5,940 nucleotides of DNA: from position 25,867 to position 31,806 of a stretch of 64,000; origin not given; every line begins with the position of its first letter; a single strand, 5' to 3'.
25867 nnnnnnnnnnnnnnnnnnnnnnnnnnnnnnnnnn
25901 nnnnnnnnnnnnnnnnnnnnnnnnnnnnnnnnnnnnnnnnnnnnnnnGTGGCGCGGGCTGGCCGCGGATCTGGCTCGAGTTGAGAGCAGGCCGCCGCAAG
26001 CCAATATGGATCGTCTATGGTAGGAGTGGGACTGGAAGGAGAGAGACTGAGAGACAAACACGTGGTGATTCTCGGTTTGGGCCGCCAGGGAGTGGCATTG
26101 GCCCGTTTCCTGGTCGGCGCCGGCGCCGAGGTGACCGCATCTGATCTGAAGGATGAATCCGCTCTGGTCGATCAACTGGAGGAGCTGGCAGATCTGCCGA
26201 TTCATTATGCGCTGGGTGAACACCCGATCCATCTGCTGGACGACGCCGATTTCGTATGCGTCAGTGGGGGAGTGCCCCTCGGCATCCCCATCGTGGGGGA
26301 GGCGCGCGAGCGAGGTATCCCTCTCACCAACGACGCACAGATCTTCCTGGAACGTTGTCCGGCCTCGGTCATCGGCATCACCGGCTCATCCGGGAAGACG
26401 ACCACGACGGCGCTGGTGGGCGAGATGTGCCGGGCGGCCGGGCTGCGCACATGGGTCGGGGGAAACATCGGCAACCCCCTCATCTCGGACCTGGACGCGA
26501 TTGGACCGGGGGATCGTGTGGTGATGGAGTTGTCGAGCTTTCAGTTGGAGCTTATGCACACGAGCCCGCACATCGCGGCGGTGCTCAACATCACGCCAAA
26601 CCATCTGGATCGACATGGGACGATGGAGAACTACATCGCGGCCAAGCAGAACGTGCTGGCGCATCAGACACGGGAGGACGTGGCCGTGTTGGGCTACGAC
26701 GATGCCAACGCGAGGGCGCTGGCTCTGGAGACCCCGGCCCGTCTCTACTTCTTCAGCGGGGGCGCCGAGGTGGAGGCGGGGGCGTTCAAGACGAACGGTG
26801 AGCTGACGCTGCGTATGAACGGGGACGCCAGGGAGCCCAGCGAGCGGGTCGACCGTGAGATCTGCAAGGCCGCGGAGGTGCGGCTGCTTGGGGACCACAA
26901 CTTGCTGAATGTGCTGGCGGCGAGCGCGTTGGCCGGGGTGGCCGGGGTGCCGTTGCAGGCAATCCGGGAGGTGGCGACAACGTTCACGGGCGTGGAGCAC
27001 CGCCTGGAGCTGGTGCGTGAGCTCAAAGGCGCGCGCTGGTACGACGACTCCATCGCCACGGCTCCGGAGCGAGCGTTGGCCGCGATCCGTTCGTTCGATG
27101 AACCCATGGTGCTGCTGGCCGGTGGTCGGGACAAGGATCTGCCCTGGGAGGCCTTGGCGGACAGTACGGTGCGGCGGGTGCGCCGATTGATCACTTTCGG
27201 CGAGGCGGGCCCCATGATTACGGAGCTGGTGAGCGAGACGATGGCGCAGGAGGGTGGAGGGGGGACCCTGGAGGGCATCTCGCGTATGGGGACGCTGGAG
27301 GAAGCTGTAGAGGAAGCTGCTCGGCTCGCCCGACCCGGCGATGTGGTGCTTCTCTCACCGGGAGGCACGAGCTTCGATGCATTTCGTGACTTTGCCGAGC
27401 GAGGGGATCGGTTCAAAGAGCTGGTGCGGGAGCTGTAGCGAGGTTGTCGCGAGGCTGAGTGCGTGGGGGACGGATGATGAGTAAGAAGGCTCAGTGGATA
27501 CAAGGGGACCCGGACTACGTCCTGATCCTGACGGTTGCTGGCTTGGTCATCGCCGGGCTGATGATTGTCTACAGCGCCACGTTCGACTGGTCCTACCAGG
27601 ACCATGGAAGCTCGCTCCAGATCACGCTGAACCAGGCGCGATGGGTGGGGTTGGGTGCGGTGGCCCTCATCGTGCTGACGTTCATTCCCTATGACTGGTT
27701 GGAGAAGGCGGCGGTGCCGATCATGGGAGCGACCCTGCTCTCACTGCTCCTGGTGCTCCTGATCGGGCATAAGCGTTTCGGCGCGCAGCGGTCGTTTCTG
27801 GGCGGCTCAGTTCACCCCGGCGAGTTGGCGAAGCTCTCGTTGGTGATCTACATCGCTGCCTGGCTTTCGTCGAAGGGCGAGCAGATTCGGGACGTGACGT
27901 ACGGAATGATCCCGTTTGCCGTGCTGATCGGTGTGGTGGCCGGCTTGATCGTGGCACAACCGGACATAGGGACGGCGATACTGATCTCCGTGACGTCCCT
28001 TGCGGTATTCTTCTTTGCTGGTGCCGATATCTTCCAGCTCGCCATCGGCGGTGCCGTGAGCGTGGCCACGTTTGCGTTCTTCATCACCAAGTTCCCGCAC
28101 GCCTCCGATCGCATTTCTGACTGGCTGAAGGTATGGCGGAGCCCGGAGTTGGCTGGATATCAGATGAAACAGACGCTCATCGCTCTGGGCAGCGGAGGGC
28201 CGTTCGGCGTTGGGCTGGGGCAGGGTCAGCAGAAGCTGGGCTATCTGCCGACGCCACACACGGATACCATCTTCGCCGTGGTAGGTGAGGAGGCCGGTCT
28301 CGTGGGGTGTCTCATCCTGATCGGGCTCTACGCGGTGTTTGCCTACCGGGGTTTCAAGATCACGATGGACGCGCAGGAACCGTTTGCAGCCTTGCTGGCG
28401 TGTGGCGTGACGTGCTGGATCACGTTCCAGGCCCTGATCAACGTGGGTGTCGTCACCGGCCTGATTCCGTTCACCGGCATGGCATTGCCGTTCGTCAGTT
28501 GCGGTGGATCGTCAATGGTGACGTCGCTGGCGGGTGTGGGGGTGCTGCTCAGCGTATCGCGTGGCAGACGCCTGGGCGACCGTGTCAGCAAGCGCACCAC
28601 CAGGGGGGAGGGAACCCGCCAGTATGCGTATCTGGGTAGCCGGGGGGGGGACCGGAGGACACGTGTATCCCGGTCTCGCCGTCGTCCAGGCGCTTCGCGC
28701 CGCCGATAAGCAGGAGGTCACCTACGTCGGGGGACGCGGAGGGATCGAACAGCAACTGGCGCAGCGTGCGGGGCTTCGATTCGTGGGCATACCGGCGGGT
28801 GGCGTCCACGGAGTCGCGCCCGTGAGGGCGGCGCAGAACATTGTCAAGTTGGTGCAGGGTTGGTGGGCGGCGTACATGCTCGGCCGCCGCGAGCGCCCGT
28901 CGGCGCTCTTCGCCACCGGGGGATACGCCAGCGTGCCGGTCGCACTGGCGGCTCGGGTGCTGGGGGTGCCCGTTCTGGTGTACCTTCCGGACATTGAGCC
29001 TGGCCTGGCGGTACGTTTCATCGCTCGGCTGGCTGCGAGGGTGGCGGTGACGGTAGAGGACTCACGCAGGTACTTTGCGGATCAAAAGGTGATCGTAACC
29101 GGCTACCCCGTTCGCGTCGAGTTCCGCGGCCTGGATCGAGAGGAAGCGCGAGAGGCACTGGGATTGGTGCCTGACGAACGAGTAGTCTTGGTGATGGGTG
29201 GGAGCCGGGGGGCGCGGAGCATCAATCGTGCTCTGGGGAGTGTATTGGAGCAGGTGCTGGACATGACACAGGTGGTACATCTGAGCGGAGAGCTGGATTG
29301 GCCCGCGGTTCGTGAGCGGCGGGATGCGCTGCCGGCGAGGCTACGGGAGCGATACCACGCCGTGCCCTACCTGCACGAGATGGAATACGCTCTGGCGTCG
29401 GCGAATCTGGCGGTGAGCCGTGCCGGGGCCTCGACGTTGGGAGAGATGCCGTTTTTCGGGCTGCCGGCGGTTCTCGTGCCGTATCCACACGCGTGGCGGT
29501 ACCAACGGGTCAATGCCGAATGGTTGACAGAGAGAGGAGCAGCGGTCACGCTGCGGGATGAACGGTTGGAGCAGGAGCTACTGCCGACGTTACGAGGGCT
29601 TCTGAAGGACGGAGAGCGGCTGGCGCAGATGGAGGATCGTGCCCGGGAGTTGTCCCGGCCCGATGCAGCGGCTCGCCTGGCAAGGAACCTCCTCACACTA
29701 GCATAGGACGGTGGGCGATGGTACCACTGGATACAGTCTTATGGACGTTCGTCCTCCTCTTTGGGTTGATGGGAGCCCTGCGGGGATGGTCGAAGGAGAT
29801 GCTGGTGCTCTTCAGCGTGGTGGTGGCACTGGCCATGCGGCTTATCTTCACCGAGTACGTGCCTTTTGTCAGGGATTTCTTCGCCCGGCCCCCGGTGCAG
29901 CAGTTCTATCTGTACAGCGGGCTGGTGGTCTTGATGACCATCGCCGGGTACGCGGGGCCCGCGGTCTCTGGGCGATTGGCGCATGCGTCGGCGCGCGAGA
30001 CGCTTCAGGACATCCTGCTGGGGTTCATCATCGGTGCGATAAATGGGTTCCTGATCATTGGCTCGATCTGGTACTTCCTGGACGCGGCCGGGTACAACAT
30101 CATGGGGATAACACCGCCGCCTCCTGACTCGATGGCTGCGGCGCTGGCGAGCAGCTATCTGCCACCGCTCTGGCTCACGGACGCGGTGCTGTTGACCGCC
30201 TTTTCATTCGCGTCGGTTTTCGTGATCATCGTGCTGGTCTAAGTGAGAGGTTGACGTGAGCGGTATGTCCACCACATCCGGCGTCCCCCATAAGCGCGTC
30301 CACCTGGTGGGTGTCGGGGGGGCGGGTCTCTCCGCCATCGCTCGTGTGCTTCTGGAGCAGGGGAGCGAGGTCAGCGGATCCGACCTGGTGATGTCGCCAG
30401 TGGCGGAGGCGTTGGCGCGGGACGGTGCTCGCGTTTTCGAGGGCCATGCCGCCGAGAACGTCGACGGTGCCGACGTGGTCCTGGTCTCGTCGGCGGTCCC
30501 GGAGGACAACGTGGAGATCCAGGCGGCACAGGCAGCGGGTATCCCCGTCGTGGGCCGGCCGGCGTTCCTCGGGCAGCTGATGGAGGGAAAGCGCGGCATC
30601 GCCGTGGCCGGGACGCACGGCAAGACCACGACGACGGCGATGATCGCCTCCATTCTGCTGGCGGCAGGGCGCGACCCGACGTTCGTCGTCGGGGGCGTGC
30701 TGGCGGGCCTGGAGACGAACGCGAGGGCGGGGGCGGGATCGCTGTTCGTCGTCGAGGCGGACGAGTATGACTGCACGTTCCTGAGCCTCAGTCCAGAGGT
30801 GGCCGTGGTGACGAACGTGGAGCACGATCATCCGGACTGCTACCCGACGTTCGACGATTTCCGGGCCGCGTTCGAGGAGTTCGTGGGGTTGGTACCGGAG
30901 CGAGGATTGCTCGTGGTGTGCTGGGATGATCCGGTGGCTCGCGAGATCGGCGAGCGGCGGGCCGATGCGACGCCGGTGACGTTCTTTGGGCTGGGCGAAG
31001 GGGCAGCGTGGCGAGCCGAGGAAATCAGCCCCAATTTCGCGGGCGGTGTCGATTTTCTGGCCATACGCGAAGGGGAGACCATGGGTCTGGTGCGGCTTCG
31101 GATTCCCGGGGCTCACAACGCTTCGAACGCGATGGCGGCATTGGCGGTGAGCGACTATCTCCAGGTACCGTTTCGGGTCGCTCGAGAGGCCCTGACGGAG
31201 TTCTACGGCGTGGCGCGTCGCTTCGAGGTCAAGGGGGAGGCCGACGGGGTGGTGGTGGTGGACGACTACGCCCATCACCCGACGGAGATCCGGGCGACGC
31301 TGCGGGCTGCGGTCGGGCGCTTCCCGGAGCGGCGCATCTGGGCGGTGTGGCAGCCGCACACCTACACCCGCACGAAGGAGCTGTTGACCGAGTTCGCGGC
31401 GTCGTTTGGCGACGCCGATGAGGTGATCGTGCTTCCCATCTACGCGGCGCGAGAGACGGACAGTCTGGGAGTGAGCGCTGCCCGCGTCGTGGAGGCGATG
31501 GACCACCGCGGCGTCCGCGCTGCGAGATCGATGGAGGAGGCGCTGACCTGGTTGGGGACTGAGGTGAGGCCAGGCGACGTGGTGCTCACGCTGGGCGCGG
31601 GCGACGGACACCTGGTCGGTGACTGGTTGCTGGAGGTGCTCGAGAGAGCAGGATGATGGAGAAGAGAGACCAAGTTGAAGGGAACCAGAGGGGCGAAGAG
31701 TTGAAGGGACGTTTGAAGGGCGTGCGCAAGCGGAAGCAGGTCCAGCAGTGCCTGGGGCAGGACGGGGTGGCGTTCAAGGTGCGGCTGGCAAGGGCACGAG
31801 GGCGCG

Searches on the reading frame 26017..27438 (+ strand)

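Call 70: search_protein_families(library=pfam, proteins=[window:26017-27438:+], max_evalue=0.0001)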
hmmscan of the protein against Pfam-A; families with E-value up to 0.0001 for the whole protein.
window:26017-27438:+ (473 aa): 3 families
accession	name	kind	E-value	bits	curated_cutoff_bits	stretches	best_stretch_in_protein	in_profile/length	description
PF08245.18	Mur_ligase_M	-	6.6e-30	105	24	1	121-306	1-200/200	Mur ligase middle domain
PF02875.26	Mur_ligase_C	-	2.9e-12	48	28.4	1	328-448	1-125/127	Mur ligase, glutamate ligase domain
PF21799.2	MurD-like_N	-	4.4e-12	46.5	27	1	14-103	1-86/88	Mur ligase MurD-like, N-terminal domain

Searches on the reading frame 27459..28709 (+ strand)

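Call 70: search_protein_families(library=pfam, proteins=[window:27459-28709:+], max_evalue=0.0001)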
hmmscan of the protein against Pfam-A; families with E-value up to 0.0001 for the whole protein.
window:27459-28709:+ (416 aa): 1 family
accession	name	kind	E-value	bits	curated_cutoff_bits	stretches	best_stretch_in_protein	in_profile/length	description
PF01098.24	FTSW_RODA_SPOVE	-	1.5e-91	307.5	26.4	1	22-370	4-354/356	Cell cycle protein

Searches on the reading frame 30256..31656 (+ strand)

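Call 70: search_protein_families(library=pfam, proteins=[window:30256-31656:+], max_evalue=0.0001)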
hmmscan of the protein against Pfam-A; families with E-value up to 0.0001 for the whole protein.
window:30256-31656:+ (466 aa): 4 families
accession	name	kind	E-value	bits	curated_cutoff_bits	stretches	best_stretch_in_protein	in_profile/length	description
PF08245.18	Mur_ligase_M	-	4.1e-26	92.6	24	1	117-298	1-199/200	Mur ligase middle domain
PF02875.26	Mur_ligase_C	-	1.1e-24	88.1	28.4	1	321-449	1-127/127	Mur ligase, glutamate ligase domain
PF01225.30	Mur_ligase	-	6.5e-24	84.6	21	1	15-112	2-94/95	Mur ligase family, catalytic domain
PF21799.2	MurD-like_N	-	9e-07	29.5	27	1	14-100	2-88/88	Mur ligase MurD-like, N-terminal domain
